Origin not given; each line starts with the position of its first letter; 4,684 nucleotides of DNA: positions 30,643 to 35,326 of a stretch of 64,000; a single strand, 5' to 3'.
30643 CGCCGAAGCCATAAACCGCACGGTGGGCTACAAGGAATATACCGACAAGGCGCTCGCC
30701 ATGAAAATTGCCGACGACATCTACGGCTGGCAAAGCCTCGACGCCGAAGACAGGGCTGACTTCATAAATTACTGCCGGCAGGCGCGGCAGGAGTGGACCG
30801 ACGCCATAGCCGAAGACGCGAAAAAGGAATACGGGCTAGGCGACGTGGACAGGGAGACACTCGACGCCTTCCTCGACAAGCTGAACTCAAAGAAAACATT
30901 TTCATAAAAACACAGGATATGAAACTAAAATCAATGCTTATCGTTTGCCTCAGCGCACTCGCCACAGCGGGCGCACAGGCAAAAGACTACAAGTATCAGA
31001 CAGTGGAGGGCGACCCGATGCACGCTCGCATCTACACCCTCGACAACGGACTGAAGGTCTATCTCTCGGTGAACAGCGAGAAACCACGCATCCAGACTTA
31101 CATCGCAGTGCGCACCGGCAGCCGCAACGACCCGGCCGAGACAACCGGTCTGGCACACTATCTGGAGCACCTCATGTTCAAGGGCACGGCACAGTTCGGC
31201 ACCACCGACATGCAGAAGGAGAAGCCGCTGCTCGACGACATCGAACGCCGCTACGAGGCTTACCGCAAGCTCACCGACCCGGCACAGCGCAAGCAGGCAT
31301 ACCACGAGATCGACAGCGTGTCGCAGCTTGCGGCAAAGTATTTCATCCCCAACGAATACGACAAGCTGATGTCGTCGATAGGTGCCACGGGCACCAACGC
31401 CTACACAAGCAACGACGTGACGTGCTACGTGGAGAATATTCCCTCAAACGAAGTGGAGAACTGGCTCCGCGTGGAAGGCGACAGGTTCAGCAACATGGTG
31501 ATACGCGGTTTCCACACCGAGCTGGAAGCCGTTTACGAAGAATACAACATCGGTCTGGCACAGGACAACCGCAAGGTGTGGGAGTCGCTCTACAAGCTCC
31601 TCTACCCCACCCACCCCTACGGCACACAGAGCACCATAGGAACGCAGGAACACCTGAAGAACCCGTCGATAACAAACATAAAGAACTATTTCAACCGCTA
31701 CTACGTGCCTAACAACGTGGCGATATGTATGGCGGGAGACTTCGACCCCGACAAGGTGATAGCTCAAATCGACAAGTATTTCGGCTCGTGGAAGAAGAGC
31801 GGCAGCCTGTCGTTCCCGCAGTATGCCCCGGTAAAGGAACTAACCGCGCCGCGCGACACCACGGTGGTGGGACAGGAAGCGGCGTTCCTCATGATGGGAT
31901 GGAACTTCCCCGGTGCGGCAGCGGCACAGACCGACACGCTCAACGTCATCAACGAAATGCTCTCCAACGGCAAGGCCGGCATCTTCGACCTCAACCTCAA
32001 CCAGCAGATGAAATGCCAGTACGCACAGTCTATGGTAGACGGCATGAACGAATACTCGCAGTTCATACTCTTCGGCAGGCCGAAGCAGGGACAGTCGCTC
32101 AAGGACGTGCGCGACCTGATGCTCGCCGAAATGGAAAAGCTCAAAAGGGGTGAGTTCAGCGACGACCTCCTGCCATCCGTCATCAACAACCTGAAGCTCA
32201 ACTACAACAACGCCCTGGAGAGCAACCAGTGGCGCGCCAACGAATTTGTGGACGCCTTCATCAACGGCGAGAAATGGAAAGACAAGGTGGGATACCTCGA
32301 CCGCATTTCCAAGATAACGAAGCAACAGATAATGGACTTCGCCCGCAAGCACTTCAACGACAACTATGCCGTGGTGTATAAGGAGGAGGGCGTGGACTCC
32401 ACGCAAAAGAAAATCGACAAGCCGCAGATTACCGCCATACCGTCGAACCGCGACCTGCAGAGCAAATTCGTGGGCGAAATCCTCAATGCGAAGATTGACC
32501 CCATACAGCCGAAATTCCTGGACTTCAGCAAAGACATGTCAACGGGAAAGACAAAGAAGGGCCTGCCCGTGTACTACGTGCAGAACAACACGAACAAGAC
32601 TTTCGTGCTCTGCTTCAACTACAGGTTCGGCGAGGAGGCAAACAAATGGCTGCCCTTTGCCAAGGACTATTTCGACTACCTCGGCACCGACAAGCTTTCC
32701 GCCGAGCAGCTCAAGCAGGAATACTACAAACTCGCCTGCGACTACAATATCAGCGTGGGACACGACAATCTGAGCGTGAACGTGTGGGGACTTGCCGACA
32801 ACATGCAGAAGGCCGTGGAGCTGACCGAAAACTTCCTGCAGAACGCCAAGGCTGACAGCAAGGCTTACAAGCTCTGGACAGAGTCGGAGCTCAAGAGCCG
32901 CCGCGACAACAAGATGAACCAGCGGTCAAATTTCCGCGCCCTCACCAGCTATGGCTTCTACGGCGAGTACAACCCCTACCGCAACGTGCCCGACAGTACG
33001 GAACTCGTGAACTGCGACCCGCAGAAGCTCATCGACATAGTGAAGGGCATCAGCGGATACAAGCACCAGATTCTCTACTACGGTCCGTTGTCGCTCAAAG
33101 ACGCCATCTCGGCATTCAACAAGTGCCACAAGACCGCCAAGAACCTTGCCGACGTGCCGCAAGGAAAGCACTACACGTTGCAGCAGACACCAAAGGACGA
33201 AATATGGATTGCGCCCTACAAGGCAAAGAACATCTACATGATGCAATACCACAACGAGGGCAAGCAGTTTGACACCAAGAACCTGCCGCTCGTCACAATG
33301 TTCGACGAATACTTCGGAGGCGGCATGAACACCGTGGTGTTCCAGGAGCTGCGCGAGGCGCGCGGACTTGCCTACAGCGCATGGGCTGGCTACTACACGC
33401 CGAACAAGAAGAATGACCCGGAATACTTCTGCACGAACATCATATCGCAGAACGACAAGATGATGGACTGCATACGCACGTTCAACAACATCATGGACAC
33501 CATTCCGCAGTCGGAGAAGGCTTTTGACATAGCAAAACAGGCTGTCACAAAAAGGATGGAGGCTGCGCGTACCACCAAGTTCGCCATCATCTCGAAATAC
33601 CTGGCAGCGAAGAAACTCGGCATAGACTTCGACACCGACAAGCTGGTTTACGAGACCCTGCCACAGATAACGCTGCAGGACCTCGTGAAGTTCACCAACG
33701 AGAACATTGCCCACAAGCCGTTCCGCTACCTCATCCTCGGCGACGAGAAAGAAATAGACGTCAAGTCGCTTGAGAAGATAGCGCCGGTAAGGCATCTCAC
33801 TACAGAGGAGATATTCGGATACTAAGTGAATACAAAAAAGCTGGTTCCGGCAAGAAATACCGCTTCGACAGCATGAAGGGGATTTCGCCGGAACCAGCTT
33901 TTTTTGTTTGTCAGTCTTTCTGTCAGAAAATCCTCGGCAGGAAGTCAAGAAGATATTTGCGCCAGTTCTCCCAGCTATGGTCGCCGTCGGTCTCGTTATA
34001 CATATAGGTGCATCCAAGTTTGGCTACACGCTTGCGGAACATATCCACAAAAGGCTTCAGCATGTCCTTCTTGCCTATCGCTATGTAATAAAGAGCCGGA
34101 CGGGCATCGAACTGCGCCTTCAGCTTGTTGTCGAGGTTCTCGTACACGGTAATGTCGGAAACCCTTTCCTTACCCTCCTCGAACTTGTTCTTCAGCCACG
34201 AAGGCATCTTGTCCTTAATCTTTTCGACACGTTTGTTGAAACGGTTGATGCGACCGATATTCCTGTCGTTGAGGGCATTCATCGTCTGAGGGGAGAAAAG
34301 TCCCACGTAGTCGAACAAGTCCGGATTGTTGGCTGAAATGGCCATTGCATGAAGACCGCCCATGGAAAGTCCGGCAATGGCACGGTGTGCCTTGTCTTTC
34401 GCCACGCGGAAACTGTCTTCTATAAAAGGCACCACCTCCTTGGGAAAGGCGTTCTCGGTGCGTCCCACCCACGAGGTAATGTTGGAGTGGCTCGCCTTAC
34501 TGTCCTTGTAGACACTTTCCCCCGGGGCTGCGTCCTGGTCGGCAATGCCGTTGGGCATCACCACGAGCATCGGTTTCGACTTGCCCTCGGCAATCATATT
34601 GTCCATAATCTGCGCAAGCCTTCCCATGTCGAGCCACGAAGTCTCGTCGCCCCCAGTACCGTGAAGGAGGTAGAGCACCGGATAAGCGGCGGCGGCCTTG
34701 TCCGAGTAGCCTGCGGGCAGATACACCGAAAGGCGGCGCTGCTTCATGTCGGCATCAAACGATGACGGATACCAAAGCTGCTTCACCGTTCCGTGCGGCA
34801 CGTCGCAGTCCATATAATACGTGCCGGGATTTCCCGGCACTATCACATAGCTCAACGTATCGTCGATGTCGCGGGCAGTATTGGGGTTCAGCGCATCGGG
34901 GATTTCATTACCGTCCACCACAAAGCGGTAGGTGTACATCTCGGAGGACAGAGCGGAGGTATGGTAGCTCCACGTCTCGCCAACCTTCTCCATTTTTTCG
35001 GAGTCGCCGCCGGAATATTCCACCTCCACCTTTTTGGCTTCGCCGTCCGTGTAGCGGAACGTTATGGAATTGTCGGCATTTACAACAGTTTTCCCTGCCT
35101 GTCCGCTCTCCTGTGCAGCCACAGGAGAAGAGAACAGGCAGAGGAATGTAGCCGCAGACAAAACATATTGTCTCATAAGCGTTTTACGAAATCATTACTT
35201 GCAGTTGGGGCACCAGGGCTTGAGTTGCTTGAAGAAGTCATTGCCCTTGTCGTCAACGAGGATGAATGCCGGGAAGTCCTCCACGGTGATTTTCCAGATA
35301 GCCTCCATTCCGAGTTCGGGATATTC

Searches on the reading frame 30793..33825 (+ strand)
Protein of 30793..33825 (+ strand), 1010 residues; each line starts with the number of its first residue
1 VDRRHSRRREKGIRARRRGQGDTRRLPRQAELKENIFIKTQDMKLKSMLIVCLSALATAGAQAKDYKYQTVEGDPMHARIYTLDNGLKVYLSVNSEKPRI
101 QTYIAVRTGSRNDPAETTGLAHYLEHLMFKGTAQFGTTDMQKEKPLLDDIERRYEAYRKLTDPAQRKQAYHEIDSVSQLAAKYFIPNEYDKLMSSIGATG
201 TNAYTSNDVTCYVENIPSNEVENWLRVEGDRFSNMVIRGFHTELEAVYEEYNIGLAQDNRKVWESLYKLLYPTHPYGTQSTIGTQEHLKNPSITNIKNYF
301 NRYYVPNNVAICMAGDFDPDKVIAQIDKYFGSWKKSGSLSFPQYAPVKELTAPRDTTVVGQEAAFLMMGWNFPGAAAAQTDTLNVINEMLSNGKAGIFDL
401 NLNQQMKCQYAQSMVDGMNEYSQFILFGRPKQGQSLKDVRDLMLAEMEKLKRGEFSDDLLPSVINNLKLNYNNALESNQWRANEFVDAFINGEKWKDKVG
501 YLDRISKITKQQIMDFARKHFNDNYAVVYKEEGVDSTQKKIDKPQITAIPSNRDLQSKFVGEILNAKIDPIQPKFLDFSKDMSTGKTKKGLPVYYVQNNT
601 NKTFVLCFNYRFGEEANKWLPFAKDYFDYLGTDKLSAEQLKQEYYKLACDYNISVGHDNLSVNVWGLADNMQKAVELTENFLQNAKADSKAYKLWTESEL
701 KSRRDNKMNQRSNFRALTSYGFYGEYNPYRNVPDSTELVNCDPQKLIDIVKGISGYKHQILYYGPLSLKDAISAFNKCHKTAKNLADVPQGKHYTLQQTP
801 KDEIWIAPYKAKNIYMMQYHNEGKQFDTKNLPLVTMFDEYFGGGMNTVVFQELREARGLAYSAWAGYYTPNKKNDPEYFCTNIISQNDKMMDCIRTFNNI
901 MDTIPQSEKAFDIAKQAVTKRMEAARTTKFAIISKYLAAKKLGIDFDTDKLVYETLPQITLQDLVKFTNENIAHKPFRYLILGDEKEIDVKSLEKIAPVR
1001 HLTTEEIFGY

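Call 42: search_protein_families(library=pfam, proteins=[window:30793-33825:+], max_evalue=0.00001)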
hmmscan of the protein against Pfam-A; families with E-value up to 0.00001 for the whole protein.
window:30793-33825:+ (1010 aa): 2 families
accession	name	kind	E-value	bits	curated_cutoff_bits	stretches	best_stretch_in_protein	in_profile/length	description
PF05193.26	Peptidase_M16_C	-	9.1e-35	120.6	23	2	295-467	6-181/181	Peptidase M16 inactive domain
PF00675.25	Peptidase_M16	-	3e-15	56.9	22.3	1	93-138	6-51/149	Insulinase (Peptidase family M16)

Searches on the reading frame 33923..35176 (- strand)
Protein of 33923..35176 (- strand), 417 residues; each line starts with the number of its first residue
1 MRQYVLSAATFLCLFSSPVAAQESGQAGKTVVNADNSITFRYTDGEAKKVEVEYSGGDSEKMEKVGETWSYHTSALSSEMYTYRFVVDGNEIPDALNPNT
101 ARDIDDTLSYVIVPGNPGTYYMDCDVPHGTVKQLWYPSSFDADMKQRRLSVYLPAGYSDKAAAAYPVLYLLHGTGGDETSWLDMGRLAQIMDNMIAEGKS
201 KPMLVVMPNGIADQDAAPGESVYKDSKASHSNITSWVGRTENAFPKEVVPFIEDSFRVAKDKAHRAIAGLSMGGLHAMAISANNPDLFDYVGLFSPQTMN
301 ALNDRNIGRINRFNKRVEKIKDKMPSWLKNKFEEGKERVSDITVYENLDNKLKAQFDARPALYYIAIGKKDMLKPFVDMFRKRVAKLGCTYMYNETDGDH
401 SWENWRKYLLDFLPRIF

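Call 42: search_protein_families(library=pfam, proteins=[window:33923-35176:-], max_evalue=0.00001)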
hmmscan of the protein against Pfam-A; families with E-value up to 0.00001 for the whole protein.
window:33923-35176:- (417 aa): 1 family
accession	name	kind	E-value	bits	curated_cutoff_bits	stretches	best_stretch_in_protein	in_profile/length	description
PF00756.26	Esterase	-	3.2e-31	109.4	22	1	146-415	7-250/251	Putative esterase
